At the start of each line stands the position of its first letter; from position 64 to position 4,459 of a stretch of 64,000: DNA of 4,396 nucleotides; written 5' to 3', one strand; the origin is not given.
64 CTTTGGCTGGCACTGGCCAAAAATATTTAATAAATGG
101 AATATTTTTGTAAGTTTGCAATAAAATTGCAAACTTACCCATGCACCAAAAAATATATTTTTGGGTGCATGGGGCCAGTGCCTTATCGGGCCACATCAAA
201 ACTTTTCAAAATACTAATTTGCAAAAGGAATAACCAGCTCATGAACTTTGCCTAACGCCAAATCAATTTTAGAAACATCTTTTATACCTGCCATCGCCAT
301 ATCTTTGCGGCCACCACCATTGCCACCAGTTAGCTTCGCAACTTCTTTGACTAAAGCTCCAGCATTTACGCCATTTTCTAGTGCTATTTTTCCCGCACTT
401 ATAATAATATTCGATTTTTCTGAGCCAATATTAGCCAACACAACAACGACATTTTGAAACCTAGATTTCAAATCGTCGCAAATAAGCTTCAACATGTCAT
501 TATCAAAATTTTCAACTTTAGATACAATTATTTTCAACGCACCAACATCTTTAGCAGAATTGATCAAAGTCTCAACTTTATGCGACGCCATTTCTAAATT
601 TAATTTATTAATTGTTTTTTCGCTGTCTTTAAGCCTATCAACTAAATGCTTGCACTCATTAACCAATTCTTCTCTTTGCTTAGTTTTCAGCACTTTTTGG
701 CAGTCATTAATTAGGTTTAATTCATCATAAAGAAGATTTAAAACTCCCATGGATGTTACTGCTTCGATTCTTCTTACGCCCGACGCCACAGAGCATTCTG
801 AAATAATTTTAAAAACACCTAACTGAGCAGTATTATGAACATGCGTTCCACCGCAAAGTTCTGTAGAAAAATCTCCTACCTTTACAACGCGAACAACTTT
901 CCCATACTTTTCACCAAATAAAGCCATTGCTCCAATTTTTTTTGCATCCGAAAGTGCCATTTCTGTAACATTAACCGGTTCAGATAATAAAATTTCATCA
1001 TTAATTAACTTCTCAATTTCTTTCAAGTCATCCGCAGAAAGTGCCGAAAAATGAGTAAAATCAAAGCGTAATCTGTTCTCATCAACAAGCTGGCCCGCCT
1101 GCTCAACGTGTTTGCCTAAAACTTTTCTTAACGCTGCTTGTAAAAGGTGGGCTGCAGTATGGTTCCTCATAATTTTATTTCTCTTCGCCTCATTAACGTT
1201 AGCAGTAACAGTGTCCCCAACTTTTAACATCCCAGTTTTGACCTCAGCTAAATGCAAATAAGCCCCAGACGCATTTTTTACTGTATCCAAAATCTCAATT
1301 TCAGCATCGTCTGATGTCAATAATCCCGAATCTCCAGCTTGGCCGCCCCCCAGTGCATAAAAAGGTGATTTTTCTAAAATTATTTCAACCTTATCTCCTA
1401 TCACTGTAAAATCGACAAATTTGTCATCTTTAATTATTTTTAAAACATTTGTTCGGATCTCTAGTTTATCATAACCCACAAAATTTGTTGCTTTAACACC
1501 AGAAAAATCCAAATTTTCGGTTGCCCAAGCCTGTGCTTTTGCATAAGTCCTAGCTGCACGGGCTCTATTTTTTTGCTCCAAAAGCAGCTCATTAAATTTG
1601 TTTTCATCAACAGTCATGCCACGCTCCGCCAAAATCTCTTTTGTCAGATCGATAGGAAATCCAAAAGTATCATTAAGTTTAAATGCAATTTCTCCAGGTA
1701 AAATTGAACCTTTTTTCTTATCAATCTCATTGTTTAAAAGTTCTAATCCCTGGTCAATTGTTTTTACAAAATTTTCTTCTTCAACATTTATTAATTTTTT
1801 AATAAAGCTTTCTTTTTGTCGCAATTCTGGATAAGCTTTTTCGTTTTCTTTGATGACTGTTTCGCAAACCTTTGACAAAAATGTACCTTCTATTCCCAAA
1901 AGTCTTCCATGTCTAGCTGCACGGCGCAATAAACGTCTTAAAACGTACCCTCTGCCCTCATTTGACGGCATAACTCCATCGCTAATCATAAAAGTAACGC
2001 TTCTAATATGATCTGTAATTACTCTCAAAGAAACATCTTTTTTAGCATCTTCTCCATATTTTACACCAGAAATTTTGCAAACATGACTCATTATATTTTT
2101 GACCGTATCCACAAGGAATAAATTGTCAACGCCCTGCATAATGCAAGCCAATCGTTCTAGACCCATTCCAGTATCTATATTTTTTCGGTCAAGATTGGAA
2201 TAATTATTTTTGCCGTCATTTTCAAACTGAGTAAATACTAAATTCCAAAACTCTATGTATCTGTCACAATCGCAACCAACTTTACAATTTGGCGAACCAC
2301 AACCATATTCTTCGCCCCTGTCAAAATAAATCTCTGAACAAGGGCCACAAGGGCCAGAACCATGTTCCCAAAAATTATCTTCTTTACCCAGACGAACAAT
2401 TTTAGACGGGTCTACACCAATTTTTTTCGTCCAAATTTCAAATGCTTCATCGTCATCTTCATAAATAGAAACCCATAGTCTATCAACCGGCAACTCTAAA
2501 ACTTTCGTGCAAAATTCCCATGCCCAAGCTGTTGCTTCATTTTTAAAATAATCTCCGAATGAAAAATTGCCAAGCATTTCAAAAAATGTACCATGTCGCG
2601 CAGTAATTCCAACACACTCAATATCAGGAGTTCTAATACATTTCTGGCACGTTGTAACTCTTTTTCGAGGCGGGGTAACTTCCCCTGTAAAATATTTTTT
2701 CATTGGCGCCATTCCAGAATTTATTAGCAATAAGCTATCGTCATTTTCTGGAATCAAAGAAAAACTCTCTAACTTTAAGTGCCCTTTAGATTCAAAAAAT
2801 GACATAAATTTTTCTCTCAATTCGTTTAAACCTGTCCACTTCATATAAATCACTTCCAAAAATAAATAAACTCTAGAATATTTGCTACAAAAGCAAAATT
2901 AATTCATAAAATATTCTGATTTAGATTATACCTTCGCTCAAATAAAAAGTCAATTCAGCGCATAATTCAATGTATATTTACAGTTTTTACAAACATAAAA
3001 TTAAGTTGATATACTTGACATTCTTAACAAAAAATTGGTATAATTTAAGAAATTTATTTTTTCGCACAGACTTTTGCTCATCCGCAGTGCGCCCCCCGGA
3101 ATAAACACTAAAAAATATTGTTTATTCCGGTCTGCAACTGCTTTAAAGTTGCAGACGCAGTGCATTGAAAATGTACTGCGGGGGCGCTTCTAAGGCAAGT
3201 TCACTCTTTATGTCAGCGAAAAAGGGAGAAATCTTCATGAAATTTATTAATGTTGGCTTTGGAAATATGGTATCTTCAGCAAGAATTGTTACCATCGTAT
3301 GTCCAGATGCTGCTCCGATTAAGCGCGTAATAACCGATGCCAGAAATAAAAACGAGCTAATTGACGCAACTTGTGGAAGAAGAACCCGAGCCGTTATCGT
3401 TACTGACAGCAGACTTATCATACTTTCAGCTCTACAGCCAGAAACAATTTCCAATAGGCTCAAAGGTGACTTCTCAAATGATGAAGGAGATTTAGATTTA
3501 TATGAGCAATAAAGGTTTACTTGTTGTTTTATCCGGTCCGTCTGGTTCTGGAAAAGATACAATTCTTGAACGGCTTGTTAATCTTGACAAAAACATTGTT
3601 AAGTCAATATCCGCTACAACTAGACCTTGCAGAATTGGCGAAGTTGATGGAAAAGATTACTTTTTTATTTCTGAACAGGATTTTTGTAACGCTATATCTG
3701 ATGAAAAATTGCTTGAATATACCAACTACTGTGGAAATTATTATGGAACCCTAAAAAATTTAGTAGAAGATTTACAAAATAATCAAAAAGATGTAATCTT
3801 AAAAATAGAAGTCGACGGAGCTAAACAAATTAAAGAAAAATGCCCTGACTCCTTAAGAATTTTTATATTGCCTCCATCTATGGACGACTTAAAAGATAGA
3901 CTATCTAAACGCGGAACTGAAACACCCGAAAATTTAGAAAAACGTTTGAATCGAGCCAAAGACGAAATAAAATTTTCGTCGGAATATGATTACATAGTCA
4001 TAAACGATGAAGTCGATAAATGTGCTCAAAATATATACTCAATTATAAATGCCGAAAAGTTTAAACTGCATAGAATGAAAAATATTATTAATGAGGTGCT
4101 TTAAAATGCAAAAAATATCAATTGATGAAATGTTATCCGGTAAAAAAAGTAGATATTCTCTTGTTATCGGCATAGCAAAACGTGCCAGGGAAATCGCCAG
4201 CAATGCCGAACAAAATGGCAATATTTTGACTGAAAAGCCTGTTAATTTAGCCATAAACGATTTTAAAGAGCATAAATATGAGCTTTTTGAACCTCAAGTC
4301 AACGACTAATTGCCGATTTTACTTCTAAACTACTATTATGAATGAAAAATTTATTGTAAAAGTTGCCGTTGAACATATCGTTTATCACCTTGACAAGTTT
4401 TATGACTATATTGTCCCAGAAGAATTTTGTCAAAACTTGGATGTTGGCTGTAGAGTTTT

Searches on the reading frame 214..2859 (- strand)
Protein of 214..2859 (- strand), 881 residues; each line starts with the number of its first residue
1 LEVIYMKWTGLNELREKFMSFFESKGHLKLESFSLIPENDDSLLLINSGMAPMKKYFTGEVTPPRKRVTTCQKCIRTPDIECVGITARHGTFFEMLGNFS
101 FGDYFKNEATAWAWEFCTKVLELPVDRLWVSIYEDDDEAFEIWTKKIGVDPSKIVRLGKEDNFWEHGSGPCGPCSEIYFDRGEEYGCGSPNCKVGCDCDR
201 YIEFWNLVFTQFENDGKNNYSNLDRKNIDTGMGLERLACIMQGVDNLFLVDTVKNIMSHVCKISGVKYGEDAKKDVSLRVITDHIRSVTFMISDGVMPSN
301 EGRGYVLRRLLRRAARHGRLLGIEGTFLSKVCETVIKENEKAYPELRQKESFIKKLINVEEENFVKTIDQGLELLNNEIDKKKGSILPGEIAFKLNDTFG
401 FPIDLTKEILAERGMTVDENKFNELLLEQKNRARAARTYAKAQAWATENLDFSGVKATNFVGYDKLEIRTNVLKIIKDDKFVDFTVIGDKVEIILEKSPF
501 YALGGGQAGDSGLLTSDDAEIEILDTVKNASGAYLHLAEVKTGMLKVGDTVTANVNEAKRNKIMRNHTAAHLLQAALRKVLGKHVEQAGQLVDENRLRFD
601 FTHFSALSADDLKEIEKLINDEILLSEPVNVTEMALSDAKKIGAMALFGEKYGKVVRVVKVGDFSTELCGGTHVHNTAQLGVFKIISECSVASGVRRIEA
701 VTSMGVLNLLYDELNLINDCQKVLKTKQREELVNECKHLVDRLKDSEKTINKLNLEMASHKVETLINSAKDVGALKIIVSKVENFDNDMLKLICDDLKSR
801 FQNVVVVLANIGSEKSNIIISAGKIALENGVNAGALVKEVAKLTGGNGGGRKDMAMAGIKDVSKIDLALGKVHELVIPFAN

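Call 92: find_homologous_proteins(query=window:214-2859:-, max_evalue=1e-100)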
Query window:214-2859:- (881 aa): 8000 proteins with E <= 1e-100 among 8000 candidates; the best 120 are listed.
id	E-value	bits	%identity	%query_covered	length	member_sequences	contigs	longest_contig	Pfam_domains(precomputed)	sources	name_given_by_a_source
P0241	0.0e+0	1977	100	99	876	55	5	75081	PF01411.25,PF07973.20,PF02272.25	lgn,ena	-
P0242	0.0e+0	1755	87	99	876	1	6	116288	PF01411.25,PF07973.20,PF02272.25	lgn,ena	-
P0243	0.0e+0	1752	87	99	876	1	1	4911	PF01411.25,PF07973.20,PF02272.25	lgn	-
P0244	0.0e+0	1748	86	99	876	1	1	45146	PF01411.25,PF07973.20,PF02272.25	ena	-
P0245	0.0e+0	1747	87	99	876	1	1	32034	PF01411.25,PF07973.20,PF02272.25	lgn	-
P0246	0.0e+0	1743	87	99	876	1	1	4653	PF01411.25,PF07973.20,PF02272.25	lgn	-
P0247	0.0e+0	1738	87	99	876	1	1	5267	PF01411.25,PF07973.20,PF02272.25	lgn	-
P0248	0.0e+0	1736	85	99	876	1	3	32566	PF01411.25,PF07973.20,PF02272.25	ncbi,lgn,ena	-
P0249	0.0e+0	1736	87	99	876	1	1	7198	PF01411.25,PF07973.20,PF02272.25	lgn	-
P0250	0.0e+0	1735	86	99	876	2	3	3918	PF01411.25,PF07973.20,PF02272.25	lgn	-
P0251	0.0e+0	1732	86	99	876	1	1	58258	PF01411.25,PF07973.20,PF02272.25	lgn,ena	-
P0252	0.0e+0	1570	77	99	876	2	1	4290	PF01411.25,PF07973.20,PF02272.25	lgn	-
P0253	0.0e+0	1568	77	99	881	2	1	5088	PF01411.25,PF07973.20,PF02272.25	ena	-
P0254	0.0e+0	1537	76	99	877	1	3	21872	PF01411.25,PF07973.20,PF02272.25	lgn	-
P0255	0.0e+0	1525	75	99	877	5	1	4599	PF01411.25,PF07973.20,PF02272.25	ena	-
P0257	0.0e+0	1515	76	99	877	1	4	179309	PF01411.25,PF07973.20,PF02272.25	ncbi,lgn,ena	-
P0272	0.0e+0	1434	71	99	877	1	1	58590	PF01411.25,PF07973.20,PF02272.25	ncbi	-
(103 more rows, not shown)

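Call 93: find_encoding_contigs(protein=P0272, flank=1500, max_places=1)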
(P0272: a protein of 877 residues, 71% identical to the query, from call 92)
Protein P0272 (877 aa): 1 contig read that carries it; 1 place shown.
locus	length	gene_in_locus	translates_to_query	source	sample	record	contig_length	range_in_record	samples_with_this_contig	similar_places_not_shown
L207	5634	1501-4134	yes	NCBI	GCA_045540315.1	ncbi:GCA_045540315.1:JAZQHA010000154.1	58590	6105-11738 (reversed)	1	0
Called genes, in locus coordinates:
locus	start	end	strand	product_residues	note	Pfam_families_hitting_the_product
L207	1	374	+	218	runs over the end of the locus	PF04468:PSP1, PF28472:PSP1_3rd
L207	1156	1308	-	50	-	-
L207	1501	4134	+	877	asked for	PF01411:tRNA-synt_2c, PF07973:tRNA_SAD, PF02272:DHHA1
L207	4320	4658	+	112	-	PF11969:DcpS_C, PF01230:HIT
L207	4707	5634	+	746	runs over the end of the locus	PF13567:DUF4131, PF03772:Competence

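Call 94: find_encoding_contigs(protein=P0257, flank=1500, max_places=1)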
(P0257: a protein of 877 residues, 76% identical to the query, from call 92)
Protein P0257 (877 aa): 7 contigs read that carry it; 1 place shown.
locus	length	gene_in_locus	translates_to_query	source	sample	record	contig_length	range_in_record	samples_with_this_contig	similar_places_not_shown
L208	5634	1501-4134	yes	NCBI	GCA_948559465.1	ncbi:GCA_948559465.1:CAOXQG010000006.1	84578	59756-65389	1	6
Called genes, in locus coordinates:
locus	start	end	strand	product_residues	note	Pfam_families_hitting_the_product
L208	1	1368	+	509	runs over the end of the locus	PF03816:LytR_cpsA_psr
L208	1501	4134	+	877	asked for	PF01411:tRNA-synt_2c, PF07973:tRNA_SAD, PF02272:DHHA1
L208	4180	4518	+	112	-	PF11969:DcpS_C, PF01230:HIT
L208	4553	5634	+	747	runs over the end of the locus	PF13567:DUF4131, PF03772:Competence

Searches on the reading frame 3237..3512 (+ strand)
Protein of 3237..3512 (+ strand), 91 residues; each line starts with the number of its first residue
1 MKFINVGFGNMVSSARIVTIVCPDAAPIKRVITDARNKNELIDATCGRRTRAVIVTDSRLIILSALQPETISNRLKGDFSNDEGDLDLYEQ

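Call 76: search_protein_families(library=pfam, proteins=[window:3237-3512:+], max_evalue=0.00001)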
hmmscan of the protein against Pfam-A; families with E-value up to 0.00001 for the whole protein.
window:3237-3512:+ (91 aa): 1 family
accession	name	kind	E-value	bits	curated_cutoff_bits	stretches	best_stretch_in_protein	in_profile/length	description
PF04025.18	RemA-like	-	7.5e-33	112.9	26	1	3-75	1-73/73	Extracellular matrix regulatory protein A-like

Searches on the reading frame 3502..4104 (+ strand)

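Call 76: search_protein_families(library=pfam, proteins=[window:3502-4104:+], max_evalue=0.00001)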
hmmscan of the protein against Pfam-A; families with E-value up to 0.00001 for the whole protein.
window:3502-4104:+ (200 aa): 1 family
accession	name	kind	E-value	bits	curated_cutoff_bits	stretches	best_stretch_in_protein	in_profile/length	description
PF00625.27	Guanylate_kin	-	1e-48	165.9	25.2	1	7-184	4-181/182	Guanylate kinase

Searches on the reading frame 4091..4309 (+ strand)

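Call 76: search_protein_families(library=pfam, proteins=[window:4091-4309:+], max_evalue=0.00001)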
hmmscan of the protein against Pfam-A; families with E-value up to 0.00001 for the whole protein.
window:4091-4309:+ (72 aa): 1 family
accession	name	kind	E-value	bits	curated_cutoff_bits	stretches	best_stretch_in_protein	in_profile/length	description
PF01192.27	RNA_pol_Rpb6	-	3e-08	34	26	1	19-62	7-50/53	RNA polymerase Rpb6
